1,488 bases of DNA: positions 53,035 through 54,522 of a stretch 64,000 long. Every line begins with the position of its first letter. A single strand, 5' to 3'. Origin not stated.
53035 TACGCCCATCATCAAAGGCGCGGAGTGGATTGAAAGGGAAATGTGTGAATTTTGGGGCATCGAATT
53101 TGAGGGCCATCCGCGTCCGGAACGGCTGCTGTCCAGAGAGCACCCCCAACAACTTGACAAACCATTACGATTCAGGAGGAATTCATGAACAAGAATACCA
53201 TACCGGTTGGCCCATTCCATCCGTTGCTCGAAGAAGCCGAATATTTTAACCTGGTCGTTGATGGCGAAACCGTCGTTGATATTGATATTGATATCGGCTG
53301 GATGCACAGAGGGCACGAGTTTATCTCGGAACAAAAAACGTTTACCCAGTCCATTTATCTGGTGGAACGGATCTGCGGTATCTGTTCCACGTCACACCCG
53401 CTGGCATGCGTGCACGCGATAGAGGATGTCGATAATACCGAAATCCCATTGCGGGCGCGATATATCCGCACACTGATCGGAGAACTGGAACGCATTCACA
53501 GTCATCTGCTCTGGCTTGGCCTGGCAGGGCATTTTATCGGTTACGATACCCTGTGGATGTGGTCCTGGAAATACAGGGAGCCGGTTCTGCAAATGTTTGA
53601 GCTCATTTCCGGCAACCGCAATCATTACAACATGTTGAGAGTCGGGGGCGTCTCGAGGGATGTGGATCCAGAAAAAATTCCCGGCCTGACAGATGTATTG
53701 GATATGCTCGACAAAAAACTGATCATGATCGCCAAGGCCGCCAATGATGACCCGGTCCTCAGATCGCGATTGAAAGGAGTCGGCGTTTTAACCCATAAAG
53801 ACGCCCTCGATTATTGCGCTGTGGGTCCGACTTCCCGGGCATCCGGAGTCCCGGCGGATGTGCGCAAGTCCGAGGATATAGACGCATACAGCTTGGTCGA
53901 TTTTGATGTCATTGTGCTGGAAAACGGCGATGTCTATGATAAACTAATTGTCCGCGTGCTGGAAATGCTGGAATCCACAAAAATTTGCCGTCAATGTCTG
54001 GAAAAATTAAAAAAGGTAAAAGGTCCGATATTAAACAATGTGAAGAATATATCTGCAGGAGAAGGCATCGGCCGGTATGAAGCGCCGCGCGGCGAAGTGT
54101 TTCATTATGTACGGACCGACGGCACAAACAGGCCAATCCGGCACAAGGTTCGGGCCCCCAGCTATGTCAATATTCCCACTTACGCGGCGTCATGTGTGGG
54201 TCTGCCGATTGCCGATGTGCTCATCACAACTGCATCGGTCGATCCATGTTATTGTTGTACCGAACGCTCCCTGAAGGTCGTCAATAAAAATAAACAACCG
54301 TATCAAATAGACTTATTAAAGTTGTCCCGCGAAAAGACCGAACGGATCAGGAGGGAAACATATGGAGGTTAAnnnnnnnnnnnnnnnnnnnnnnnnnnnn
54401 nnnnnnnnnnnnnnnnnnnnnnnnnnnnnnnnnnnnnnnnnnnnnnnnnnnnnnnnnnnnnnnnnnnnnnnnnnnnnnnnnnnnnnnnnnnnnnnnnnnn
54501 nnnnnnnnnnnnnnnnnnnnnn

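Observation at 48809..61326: Group 4 Mrp-type membrane-bound [NiFe] hydrogenase operon with a sulfhydrogenase-like NAD(P)H module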

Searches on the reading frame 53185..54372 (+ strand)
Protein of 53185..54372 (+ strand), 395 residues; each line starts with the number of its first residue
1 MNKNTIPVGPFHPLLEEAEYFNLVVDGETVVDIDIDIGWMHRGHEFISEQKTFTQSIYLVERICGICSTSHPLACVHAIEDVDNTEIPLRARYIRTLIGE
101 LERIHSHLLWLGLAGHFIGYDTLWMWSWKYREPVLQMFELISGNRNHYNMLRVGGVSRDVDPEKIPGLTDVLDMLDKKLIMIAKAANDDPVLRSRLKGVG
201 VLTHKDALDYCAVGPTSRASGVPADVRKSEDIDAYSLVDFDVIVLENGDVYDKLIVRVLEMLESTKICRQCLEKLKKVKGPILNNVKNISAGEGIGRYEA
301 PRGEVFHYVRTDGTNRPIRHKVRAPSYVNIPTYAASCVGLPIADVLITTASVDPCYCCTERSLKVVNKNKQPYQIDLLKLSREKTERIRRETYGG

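Call 4: search_protein_families(library=pfam, proteins=[window:53185-54372:+], max_evalue=0.01)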
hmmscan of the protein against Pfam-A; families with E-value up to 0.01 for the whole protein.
window:53185-54372:+ (395 aa): 2 families
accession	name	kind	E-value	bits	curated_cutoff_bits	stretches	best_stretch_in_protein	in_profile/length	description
PF00346.24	Complex1_49kDa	-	2.4e-66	224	24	2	118-288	2-170/271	Respiratory-chain NADH dehydrogenase, 49 Kd subunit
PF00374.24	NiFeSe_Hases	-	2.1e-17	63.7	25.8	1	42-110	1-69/508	Nickel-dependent hydrogenase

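Call 8: find_homologous_proteins(query=window:53185-54372:+, max_evalue=1e-20)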
Query window:53185-54372:+ (395 aa): 8000 proteins with E <= 1e-20 among 8000 candidates; the best 120 are listed.
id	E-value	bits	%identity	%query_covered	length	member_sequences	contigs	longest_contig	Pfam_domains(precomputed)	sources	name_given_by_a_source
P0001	4.8e-270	913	100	100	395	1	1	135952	PF00374.25,PF00346.25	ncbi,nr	ncbi:nickel-dependent hydrogenase large subunit [candidate division KSB1 bacterium]|nr:nickel-depend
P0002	1.6e-262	889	96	100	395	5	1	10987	PF00374.25,PF00346.25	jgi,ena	-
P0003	2.2e-253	858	93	100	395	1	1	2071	PF00374.25,PF00346.25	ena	-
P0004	6.1e-238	808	86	100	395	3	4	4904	PF00374.25,PF00346.25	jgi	-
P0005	7.5e-235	797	85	100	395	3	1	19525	PF00374.25,PF00346.25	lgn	-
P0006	8.1e-228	774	82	100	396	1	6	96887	PF00374.25,PF00346.25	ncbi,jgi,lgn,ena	-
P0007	1.6e-226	770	81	100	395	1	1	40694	PF00374.25,PF00346.25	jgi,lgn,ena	-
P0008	7.7e-226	768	81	99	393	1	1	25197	PF00374.25,PF00346.25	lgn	-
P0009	7.9e-226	768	81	99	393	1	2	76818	PF00374.25,PF00346.25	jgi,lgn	jgi:NADH-quinone oxidoreductase subunit D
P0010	1.2e-225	767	82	99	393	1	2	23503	PF00374.25,PF00346.25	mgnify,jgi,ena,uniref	mgnify:CR=1 FL=1|uniref:NADH:ubiquinone oxidoreductase n=1 Tax=Ignavibacterium album TaxID=591197 Re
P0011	1.6e-225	767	81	99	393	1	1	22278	PF00374.25,PF00346.25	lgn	-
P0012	3.6e-225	766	81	99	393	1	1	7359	PF00374.25,PF00346.25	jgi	jgi:NADH-quinone oxidoreductase subunit D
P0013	3.9e-225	765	81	99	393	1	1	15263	PF00374.25,PF00346.25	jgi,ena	-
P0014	4.1e-225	765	81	99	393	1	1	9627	PF00374.25,PF00346.25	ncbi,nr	ncbi:MAG: nickel-dependent hydrogenase large subunit [Ignavibacterium sp.]|nr:nickel-dependent hydro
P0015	5.4e-225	765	81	99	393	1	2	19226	PF00374.25,PF00346.25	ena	-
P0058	2.1e-222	756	81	99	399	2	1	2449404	PF00374.25,PF00346.25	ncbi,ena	-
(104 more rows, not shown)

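Call 9: search_solved_structures(query=window:53185-54372:+, max_evalue=0.00001, show_alignments=2)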
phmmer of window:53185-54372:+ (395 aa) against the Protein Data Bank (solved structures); distinct sequences matched with E-value up to 0.00001: 113 (the best 60 are shown).
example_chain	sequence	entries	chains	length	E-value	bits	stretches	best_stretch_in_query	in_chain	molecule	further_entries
6cfw_L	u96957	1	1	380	4.2e-86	292.8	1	6-361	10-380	Membrane-bound hydrogenase subunit alpha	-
2fug_4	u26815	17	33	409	7.9e-62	212.8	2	5-284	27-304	NADH-quinone oxidoreductase chain 4 | NADH-QUINONE OXIDOREDUCTASE SUBUNIT 4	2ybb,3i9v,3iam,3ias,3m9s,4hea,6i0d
7z0s_E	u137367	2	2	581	1.7e-61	211.8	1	3-387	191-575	Formate hydrogenlyase subunit 5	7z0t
7q5y_B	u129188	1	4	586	1.3e-54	189.1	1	8-284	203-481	NADH-quinone oxidoreductase subunit C/D 2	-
6h8k_C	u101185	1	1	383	4.3e-53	184.1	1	5-274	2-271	NUCM protein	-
6gcs_C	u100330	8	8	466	6.4e-53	183.5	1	5-274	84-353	49-KDA PROTEIN (NUCM) | Subunit NUCM of NADH:Ubiquinone Oxidoreductase (Complex I) | NUCM protein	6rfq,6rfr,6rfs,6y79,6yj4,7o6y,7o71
9iho_D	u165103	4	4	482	8.7e-53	183.1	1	5-276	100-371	NUCM (49 kDa) subunit of mitochondrial NADH:ubiquinone oxidoreductase (Complex I)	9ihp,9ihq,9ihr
7zm7_C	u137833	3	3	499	1.1e-52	182.7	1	5-282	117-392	NADH-ubiquinone oxidoreductase 49 kDa subunit-like protein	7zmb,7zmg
7b0n_D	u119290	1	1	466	4.4e-52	180.7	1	5-274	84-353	NUCM protein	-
8ba0_D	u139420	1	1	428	8.9e-52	179.7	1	5-275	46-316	Complex I-49kD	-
8b9z_D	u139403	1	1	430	9.1e-52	179.7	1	5-275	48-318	Complex I-49kD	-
7arc_D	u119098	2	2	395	1.2e-51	179.4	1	4-275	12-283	ND7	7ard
8esw_S2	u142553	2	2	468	1.3e-51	179.2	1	5-275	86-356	Complex I-49kD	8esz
4wz7_C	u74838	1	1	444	7.8e-51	176.6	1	5-274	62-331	NUCM protein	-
9f5x_E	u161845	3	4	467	9.1e-51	176.4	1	2-275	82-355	NADH:ubiquinone oxidoreductase 49 kD subunit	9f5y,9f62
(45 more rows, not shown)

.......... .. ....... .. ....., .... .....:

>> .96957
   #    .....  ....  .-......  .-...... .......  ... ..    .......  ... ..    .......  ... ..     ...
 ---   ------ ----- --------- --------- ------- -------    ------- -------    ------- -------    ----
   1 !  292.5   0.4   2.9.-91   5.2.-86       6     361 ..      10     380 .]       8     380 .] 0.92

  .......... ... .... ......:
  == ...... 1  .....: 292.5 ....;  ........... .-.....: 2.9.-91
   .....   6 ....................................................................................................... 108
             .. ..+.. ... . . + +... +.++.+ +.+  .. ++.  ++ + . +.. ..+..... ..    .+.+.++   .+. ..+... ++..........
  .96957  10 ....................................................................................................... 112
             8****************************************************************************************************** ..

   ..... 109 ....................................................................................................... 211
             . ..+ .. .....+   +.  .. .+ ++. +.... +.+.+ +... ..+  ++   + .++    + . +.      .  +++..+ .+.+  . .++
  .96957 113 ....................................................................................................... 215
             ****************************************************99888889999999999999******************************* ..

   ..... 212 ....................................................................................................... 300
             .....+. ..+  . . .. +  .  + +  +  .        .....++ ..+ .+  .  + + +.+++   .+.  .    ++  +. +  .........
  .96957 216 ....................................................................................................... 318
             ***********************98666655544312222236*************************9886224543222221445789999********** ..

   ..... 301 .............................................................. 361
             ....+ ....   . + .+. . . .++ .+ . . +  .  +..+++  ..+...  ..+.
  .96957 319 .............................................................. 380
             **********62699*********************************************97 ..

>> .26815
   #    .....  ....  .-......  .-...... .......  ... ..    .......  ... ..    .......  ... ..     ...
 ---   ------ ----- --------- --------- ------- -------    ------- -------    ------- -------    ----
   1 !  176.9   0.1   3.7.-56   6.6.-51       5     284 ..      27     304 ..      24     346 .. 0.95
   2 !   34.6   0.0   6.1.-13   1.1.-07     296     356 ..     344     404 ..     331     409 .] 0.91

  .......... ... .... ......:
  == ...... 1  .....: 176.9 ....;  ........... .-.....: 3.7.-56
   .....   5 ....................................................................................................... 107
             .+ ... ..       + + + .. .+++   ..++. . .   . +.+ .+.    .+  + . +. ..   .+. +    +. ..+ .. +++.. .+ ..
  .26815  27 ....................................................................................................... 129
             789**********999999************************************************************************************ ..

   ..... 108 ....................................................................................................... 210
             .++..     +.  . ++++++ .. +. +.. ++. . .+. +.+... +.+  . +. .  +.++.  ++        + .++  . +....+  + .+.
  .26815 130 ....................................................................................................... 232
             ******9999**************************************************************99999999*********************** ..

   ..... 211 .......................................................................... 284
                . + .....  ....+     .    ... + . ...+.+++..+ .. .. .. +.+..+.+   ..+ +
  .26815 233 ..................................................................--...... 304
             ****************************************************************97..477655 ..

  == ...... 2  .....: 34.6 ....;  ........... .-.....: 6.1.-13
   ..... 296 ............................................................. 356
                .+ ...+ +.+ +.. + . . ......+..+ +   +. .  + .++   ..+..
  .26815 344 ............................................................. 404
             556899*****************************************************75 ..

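Call 10: find_encoding_contigs(protein=P0010, flank=10000, max_places=2)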
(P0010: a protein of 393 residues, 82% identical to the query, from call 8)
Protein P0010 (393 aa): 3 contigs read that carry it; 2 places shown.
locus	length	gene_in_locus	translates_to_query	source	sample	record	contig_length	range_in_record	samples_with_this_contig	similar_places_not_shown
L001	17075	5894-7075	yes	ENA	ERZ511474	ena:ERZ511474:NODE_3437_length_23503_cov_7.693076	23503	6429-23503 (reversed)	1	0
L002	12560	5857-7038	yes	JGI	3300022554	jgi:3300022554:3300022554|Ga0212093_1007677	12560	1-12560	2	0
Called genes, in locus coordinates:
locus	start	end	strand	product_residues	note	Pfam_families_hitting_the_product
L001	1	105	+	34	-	?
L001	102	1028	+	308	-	PF07804:HipA_C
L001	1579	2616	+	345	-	PF13187:Fer4_9 (faint), PF13746:Fer4_18 (faint), PF12797:Fer4_2 (faint), PF13237:Fer4_10 (faint), PF17179:Fer4_22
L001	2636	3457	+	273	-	PF00970:FAD_binding_6 (faint), PF00175:NAD_binding_1, PF10418:DHODB_Fe-S_bind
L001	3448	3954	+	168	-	PF13237:Fer4_10 (faint), PF13247:Fer4_11, PF12838:Fer4_7 (weak), PF13187:Fer4_9 (weak), PF13484:Fer4_16 (faint), PF14697:Fer4_21 (weak), PF00037:Fer4 (weak)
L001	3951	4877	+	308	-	PF00146:NADHdh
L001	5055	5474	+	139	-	PF01058:Oxidored_q6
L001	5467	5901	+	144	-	PF00329:Complex1_30kDa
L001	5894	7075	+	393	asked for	PF00374:NiFeSe_Hases, PF00346:Complex1_49kDa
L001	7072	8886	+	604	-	PF00361:Proton_antipo_M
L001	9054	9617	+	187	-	PF13244:MbhD, PF20501:MbhE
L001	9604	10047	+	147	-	PF04039:MnhB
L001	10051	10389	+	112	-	PF00420:Oxidored_q2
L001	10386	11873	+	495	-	PF10125:NADHdeh_related (weak), PF00361:Proton_antipo_M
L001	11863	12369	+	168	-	PF01899:MNHE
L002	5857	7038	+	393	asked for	PF00374:NiFeSe_Hases, PF00346:Complex1_49kDa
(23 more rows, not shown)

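Call 11: find_encoding_contigs(protein=P0058, flank=10000, max_places=2)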
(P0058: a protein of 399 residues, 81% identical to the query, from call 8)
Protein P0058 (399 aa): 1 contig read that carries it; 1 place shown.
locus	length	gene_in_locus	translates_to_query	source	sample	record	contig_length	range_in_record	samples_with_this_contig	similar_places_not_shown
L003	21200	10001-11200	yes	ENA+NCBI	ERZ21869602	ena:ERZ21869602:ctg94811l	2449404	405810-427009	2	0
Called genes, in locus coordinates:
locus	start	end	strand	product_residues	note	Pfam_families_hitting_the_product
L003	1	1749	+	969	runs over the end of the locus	PF13860:FlgD_ig (weak), PF18962:Por_Secre_tail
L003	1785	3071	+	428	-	PF04734:Ceramidase_alk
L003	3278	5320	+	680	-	PF00037:Fer4 (faint), PF12837:Fer4_6 (faint), PF13187:Fer4_9 (weak), PF13237:Fer4_10, PF02906:Fe_hyd_lg_C, PF04060:FeS, PF00512:HisKA, PF02518:HATPase_c, +1 more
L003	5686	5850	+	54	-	-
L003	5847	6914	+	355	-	PF13187:Fer4_9 (faint), PF13484:Fer4_16 (faint), PF13534:Fer4_17 (faint), PF12838:Fer4_7 (faint), PF14697:Fer4_21 (faint), PF00037:Fer4 (faint), PF12797:Fer4_2 (faint), PF17179:Fer4_22, +1 more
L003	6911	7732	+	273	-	PF00175:NAD_binding_1, PF10418:DHODB_Fe-S_bind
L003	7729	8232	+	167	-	PF12837:Fer4_6 (faint), PF13247:Fer4_11, PF14697:Fer4_21 (weak), PF12838:Fer4_7, PF13187:Fer4_9 (weak), PF00037:Fer4 (weak)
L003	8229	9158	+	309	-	PF00146:NADHdh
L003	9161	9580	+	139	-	PF01058:Oxidored_q6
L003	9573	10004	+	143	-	PF00329:Complex1_30kDa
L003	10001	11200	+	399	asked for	PF00374:NiFeSe_Hases, PF00346:Complex1_49kDa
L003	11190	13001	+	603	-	PF00361:Proton_antipo_M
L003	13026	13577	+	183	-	PF13244:MbhD, PF20501:MbhE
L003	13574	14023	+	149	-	PF04039:MnhB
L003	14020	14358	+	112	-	PF00420:Oxidored_q2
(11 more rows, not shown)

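Call 29: search_protein_families(library=ncbifam, proteins=[window:53185-54372:+], max_evalue=0.00001)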
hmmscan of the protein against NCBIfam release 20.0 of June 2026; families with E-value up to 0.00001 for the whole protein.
window:53185-54372:+ (395 aa): 14 families
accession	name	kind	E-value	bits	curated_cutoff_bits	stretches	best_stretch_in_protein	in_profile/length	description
NF004739.1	PRK06075.1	equivalog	6.5e-94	314.8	360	2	6-289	3-284/384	NADH-quinone oxidoreductase subunit D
TIGR01962.1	NuoD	equivalog_domain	9.5e-84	281.5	459.35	2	4-289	3-286/386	NADH dehydrogenase (quinone) subunit D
NF040602.1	F420_dehyd_FpoD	exception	3e-76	256.9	600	1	6-359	10-370/372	F420H2 dehydrogenase subunit FpoD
NF008974.0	PRK12322.1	equivalog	4.2e-76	256.3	522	1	5-354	8-359/366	NADH-quinone oxidoreductase subunit D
NF009808.0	PRK13292.1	equivalog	1.1e-63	215.4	1156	1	6-276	410-680/791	NADH-quinone oxidoreductase subunit B/C/D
NF005649.0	PRK07415.1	equivalog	3.9e-58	197.4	583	1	5-276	12-284/394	NAD(P)H-quinone oxidoreductase subunit H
NF008728.0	PRK11742.1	equivalog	7e-56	189.8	840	1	8-276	219-487/598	NADH-quinone oxidoreductase subunit C/D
TIGR03295.1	frhA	equivalog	1.5e-19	70.3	392.5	1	42-161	41-167/412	coenzyme F420 hydrogenase subunit alpha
NF033181.1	NiFeSe_hydrog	equivalog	5.5e-19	68.4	600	1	24-110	21-106/507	nickel-dependent hydrogenase large subunit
NF045518.1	H2_NiFeSe_large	exception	1.1e-16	60.7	780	1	22-110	19-106/485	NiFeSe hydrogenase large subunit HysA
NF007778.0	PRK10467.1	equivalog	6.7e-15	54.4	969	1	35-109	32-106/567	hydrogenase 2 large subunit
NF041785.2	VhuA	equivalog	3e-14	52.4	800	1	32-110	30-107/418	F420-non-reducing hydrogenase Vhu subunit A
NF040828.1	sulfhyd_ShyA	equivalog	2.4e-12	46.5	700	1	22-121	18-119/415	NAD(P)-dependent hydrogenase/sulfhydrogenase 2 subunit alpha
NF007550.0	PRK10170.1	equivalog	1.3e-10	40.4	1101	1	24-110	36-122/597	Ni/Fe-hydrogenase large subunit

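Call 32: find_related_loci(query=window:53185-54372:+, collection=genome_contigs, flank=10000)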
Query window:53185-54372:+ (395 aa) in genome_contigs; peptide patterns used: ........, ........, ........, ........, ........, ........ (x = any residue, [..] = any of these).
133 stretches matched a pattern; 61 encode a relative of the query (tblastn E <= 1e-3); 60 distinct loci.
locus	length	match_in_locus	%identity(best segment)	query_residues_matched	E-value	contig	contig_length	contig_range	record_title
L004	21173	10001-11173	81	1-391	0e+0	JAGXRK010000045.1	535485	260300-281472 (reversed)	MAG: Ignavibacterium sp. isolate CROMO_A_100 c_000000706907, whole genome shotgun sequence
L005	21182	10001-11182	81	1-394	0e+0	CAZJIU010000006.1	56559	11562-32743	MAG TPA_asm: uncultured bacterium isolate binchicken_co89_626 genome assembly, contig: NODE_653_length_56559_cov_9.51191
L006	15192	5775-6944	82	4-393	0e+0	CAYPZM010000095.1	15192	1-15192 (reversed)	MAG TPA_asm: uncultured Cytophagia bacterium isolate SRP141376_co2_249 genome assembly, contig: NODE_7768_length_15192_c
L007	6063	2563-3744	80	1-394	0e+0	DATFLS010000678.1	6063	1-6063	MAG TPA_asm: bacterium isolate SMAG_U9204 k141_214357, whole genome shotgun sequence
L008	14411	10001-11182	80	1-394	0e+0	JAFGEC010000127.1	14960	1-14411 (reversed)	MAG: candidate division KSB1 bacterium isolate Zod_Metabat.1209 k87_1543742, whole genome shotgun sequence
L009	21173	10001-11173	81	2-394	0e+0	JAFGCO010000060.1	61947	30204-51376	MAG: bacterium isolate Zod_Metabat.1116 k87_12372471, whole genome shotgun sequence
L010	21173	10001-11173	79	1-391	0e+0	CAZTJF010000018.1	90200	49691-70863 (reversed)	MAG TPA_asm: uncultured Ignavibacteriaceae bacterium isolate SRP173033_co3_36 genome assembly, contig: NODE_174_length_9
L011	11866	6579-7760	79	1-394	0e+0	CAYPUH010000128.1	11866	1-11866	MAG TPA_asm: uncultured Cytophagia bacterium isolate binchicken_co15_103 genome assembly, contig: NODE_3765_length_11866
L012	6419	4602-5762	79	1-390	0e+0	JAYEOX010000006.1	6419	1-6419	MAG: Candidatus Neomarinimicrobiota bacterium isolate MAG018 MAG018_6, whole genome shotgun sequence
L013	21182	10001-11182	79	1-394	0e+0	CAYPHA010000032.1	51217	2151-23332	MAG TPA_asm: uncultured Calditrichota bacterium isolate SRP332253_co2_262 genome assembly, contig: NODE_546_length_51217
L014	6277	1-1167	78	3-391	0e+0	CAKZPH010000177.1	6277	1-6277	MAG TPA_asm: uncultured Ignavibacteriales bacterium isolate SRR5214706_bin.46_CONCOCT_v1.1_MAG genome assembly, contig:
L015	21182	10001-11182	77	1-394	0e+0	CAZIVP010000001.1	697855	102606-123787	MAG TPA_asm: uncultured Calditrichaceae bacterium isolate SRP141376_co1_2 genome assembly, contig: NODE_2_length_697855_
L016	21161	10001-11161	77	1-390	0e+0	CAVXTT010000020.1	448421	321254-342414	MAG: uncultured Ignavibacteriales bacterium isolate MFD05674.bin.2.157 genome assembly, contig: contig_62060, whole geno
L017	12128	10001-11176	75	1-394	0e+0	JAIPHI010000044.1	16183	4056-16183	MAG: Candidatus Neomarinimicrobiota bacterium isolate Tobar15.5-16.5m-G29 Tobar15-5-16-5m-C2523, whole genome shotgun se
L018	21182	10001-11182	75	1-394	0e+0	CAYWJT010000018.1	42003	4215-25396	MAG TPA_asm: uncultured Eubacteriales bacterium isolate binchicken_co107_393 genome assembly, contig: NODE_2317_length_4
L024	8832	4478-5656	62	2-391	5e-167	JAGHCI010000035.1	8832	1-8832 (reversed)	MAG: Candidatus Aerophobetes bacterium isolate AUK278 PB_MBMC_232_c_000000000002, whole genome shotgun sequence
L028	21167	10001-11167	61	3-388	2e-160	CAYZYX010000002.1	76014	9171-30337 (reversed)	MAG TPA_asm: uncultured Clostridia bacterium isolate binchicken_co19_596 genome assembly, contig: NODE_269_length_76014_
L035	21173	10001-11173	59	3-390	2e-152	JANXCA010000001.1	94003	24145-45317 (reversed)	MAG: Endomicrobia bacterium isolate SKYB53 NODE_1_length_94003_cov_6.361806, whole genome shotgun sequence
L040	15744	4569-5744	55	1-391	9e-150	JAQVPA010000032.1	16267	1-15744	MAG: Candidatus Margulisiibacteriota bacterium isolate STF1_193 NODE_9528_length_16267_cov_3.385502_Sandtown_F1, whole g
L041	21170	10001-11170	55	1-389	5e-149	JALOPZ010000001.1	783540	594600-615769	MAG: Candidatus Margulisiibacteriota bacterium isolate Prado142 scaffold_0, whole genome shotgun sequence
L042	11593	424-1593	54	1-390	1e-148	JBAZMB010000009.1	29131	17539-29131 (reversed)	MAG: Candidatus Margulisiibacteriota bacterium isolate SO_2017_LW4_30 scaffold_3441_c1_LW137-91_2017, whole genome shotg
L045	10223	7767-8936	57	6-391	1e-147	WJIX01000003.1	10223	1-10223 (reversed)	MAG: bacterium isolate Bin_043 k141_79121, whole genome shotgun sequence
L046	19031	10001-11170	57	6-391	6e-146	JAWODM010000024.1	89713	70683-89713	MAG: Candidatus Krumholzibacteriales bacterium isolate BLK5-2.bin.162 k191_1243753, whole genome shotgun sequence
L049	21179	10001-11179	55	6-394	1e-143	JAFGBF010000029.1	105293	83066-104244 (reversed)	MAG: Candidatus Krumholzibacteriota bacterium isolate Zod_Metabat.1015 k87_12784283, whole genome shotgun sequence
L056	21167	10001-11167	55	3-391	1e-152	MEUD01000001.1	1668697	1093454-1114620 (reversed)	MAG: candidate division WOR-1 bacterium RIFOXYB2_FULL_45_9 RIFOXYB2_FULL_WOR_1_45_9_curated_complete, whole genome shotg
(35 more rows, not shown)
